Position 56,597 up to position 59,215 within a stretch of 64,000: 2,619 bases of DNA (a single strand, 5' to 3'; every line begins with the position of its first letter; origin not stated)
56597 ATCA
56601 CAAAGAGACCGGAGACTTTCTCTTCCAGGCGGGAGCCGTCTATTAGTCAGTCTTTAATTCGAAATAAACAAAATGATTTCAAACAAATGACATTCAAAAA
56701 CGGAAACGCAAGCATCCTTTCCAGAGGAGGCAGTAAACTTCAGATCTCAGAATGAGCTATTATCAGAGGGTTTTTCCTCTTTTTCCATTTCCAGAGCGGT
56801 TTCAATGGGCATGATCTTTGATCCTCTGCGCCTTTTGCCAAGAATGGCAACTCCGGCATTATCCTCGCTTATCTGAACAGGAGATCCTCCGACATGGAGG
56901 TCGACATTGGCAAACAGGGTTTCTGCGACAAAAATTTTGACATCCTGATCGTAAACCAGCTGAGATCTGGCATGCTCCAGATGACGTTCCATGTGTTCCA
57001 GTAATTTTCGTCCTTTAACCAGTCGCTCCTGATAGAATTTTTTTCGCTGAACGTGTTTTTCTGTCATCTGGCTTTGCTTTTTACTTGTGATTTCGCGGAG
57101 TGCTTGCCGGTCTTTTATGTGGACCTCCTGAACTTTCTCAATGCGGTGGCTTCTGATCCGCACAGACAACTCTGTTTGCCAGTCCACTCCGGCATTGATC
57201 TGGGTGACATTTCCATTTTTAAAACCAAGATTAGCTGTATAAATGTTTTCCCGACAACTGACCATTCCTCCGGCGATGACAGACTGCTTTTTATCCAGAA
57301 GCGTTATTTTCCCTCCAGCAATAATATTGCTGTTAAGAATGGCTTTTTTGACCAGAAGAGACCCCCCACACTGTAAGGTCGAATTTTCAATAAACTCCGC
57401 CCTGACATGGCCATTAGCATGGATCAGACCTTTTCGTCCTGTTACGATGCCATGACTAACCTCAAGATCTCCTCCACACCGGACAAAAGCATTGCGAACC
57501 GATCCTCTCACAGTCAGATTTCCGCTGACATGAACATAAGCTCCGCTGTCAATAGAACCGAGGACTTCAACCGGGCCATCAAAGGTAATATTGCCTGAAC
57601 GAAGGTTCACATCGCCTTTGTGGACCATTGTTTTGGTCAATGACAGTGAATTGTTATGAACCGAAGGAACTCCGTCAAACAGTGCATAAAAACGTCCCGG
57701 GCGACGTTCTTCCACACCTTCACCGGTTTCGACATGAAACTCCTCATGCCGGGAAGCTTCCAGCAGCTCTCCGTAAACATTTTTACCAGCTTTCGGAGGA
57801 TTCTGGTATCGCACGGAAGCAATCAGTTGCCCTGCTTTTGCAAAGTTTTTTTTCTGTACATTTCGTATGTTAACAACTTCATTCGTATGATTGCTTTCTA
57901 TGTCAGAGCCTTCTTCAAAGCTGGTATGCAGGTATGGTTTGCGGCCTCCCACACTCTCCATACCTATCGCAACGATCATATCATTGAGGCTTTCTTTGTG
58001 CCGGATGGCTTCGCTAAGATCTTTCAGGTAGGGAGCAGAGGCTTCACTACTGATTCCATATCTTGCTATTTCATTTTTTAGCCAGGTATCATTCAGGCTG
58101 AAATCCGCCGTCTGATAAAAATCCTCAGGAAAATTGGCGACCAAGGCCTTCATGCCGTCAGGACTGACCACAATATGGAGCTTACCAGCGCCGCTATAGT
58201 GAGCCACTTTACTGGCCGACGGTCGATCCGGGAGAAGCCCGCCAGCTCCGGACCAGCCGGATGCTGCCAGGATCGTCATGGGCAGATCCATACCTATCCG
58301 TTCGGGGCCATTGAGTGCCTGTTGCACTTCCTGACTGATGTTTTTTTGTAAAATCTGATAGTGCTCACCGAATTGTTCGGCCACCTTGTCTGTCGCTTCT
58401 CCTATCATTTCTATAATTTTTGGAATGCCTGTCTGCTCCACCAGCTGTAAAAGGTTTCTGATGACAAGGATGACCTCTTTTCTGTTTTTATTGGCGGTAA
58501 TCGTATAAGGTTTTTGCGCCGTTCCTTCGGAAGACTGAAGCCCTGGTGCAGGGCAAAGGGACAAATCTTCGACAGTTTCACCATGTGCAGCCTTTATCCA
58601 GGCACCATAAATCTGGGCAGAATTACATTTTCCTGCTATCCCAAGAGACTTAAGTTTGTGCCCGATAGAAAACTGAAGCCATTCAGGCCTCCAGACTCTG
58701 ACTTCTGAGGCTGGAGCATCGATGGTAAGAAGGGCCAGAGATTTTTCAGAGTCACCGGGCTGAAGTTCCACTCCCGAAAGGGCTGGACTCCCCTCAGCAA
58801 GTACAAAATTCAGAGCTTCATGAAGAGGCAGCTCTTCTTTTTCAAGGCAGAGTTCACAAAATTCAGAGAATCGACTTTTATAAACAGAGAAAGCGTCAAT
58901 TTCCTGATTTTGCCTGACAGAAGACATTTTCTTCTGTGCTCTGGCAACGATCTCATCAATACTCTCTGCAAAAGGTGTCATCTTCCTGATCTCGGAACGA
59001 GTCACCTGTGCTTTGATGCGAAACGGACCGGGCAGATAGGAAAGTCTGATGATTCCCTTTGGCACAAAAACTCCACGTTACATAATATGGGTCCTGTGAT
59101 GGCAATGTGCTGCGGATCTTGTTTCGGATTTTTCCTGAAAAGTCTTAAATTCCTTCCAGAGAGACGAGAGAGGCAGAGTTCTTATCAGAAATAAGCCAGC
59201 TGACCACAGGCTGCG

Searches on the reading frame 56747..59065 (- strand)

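Call 29: search_protein_families(library=pfam, proteins=[window:56747-59065:-], max_evalue=0.00001)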
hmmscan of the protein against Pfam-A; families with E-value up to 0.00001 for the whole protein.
window:56747-59065:- (772 aa): 2 families
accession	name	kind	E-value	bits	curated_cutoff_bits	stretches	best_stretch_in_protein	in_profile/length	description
PF03961.19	FapA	-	4.2e-50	171.3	31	1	480-741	3-265/272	Flagellar Assembly Protein A beta solenoid domain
PF20250.3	FapA_N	-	1.1e-15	57.9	27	1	297-472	2-178/178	Flagellar Assembly Protein A N-terminal region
